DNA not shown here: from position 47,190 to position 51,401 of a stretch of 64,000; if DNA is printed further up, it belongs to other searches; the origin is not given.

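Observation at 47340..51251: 1303-aa surface protein with seven ~147-bp tandem-repeat propeller blades, a GLUG-like region and a C-terminal PG-binding domain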

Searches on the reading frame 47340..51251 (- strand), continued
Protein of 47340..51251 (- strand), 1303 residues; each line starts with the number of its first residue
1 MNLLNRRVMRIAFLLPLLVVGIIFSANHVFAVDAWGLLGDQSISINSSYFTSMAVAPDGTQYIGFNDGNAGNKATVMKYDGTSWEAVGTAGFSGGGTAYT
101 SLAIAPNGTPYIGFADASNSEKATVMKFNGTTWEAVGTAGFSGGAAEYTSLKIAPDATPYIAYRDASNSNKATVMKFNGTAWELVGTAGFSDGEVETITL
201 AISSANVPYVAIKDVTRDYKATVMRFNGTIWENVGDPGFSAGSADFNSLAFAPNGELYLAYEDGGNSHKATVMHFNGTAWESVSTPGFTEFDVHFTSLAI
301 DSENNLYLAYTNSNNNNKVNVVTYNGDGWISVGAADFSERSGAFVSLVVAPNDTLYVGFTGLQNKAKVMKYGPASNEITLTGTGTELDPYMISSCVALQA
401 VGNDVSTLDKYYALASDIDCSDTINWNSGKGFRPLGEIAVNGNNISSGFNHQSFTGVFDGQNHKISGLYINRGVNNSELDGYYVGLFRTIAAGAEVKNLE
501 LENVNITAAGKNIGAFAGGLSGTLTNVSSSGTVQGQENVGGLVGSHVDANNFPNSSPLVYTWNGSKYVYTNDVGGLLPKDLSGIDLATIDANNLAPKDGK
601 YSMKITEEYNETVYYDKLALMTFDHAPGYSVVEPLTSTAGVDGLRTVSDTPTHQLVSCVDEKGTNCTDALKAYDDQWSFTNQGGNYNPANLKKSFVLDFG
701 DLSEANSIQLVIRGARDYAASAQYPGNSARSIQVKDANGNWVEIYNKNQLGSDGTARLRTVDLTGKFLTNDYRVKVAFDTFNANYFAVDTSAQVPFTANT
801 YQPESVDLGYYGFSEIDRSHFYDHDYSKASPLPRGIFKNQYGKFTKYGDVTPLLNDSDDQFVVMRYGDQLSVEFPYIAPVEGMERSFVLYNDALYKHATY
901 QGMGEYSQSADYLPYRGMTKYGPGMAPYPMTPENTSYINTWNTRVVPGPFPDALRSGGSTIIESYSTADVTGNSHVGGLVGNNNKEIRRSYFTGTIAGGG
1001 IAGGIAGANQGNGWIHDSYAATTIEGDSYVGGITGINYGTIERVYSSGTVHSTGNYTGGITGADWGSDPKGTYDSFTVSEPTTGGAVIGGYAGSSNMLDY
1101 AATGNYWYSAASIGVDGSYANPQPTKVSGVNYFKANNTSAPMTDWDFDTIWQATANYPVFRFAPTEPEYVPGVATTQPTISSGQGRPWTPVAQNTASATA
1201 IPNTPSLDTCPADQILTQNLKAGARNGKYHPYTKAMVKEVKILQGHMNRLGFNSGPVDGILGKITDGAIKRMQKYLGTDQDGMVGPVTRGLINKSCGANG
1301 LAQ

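Call 72: search_protein_families(library=ncbifam, proteins=[P0004, P0071, P0065, P0023], max_evalue=0.001)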
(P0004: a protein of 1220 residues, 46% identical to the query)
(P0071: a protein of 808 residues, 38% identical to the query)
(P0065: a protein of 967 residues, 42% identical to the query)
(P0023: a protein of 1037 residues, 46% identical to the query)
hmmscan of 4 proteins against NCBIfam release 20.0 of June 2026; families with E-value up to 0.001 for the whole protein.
P0004 (1220 aa): 0 families

P0071 (808 aa): 1 family
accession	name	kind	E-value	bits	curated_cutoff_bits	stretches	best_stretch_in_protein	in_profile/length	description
TIGR04183.1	Por_Secre_tail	domain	1.3e-12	47.5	23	1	741-808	1-72/72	T9SS type A sorting domain-containing protein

P0065 (967 aa): 1 family
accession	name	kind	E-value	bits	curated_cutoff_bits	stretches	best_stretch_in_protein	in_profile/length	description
TIGR02869.1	spore_SleB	equivalog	5.4e-07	29.7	236.5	1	804-897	5-96/201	spore cortex-lytic enzyme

P0023 (1037 aa): 3 families
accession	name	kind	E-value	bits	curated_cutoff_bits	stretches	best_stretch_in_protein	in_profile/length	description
TIGR02608.1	delta_60_rpt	domain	5.1e-19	67.9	76.5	0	70-102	5-39/55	delta-60 repeat domain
NF041766.1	choice_anch_U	domain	8.8e-19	68.2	32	1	904-996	3-91/92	choice-of-anchor U domain-containing protein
NF009628.0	PRK13149.1-2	equivalog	2.8e-07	30.2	103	0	226-246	47-67/76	H/ACA RNA-protein complex component Gar1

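Call 73: search_protein_families(library=pfam, proteins=[P0004, P0071, P0065], max_evalue=0.001)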
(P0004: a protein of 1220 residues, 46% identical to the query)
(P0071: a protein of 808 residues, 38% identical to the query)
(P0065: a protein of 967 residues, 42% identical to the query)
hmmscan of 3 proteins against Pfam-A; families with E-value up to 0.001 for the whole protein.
P0004 (1220 aa): 3 families
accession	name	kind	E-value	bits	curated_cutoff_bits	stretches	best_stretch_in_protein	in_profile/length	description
PF12768.13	Rax2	-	6.2e-14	52.4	28.8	0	750-814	139-200/254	Rax2 C-terminal beta propeller domain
PF19565.4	DUF6087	-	1.4e-13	51.4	27.1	0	1063-1078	45-60/99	Family of unknown function (DUF6087)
PF20844.2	PCF11_RFEG_rpt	-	0.00079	20.1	43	0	611-685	7-84/100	Pre-mRNA cleavage complex 2 protein Pcf11, RFEGP repeat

P0071 (808 aa): 3 families
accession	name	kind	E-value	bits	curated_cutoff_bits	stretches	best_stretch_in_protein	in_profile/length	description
PF19565.4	DUF6087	-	4.9e-13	49.6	27.1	0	460-482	38-60/99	Family of unknown function (DUF6087)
PF18962.6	Por_Secre_tail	-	5.8e-11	43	27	1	741-806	1-74/75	Secretion system C-terminal sorting domain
PF20762.2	DUF6836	-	0.00028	21.7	24.2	0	541-561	72-92/115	Domain of unknown function (DUF6836)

P0065 (967 aa): 5 families
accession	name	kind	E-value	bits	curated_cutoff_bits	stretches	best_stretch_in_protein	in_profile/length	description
PF01471.23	PG_binding_1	-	3e-18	66.2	23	2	814-868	4-56/57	Putative peptidoglycan binding domain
PF19565.4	DUF6087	-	5.2e-06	27.1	27.1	0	121-138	43-60/99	Family of unknown function (DUF6087)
PF12768.13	Rax2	-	8.9e-06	25.7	28.8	0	217-290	96-168/254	Rax2 C-terminal beta propeller domain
PF15892.11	BNR_4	-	5.5e-05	23.1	27.3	0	141-330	90-265/272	BNR repeat-containing family member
PF01957.25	NfeD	-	0.00032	21.3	29.1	0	217-242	14-40/57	NfeD-like C-terminal, partner-binding domain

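Call 77: list_cluster_members(proteins=[P0001, P0003, P0065, P0102, P0119, P0123, P0356])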
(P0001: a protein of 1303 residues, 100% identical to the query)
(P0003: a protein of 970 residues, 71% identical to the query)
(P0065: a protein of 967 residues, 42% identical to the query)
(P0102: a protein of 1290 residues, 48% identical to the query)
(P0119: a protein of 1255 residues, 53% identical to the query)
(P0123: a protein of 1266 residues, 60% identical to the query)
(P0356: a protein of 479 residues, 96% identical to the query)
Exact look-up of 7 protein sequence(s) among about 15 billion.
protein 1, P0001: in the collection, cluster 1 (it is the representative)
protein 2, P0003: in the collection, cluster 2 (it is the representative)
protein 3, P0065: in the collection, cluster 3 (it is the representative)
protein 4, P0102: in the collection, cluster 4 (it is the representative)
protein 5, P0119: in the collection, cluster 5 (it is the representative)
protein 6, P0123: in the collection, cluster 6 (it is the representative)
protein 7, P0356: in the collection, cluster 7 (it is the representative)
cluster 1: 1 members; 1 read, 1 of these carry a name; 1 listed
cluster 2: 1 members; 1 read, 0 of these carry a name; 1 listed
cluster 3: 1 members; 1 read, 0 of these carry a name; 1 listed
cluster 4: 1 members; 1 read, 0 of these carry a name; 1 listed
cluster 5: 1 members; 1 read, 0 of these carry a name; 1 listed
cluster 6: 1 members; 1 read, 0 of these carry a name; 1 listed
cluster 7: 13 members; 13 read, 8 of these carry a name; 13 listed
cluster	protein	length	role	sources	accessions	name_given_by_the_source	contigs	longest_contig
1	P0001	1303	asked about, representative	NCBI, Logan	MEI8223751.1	MAG: peptidoglycan-binding protein [bacterium]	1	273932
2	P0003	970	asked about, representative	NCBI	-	-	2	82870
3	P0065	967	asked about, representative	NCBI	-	-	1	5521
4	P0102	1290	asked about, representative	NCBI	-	-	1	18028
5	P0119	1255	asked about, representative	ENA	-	-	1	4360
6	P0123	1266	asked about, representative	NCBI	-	-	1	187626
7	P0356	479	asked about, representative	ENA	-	-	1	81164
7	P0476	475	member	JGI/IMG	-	aspartyl-tRNA(Asn)/glutamyl-tRNA(Gln) amidotransferase subunit B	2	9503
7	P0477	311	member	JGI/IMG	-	aspartyl-tRNA(Asn)/glutamyl-tRNA(Gln) amidotransferase subunit B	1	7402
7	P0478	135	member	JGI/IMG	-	aspartyl-tRNA(Asn)/glutamyl-tRNA(Gln) amidotransferase subunit B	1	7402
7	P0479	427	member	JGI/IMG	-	aspartyl-tRNA(Asn)/glutamyl-tRNA(Gln) amidotransferase subunit B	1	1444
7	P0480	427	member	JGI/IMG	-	aspartyl-tRNA(Asn)/glutamyl-tRNA(Gln) amidotransferase subunit B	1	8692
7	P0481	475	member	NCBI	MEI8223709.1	MAG: Asp-tRNA(Asn)/Glu-tRNA(Gln) amidotransferase subunit GatB [bacterium]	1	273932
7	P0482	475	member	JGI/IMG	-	aspartyl-tRNA(Asn)/glutamyl-tRNA(Gln) amidotransferase subunit B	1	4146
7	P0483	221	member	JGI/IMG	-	aspartyl-tRNA(Asn)/glutamyl-tRNA(Gln) amidotransferase subunit B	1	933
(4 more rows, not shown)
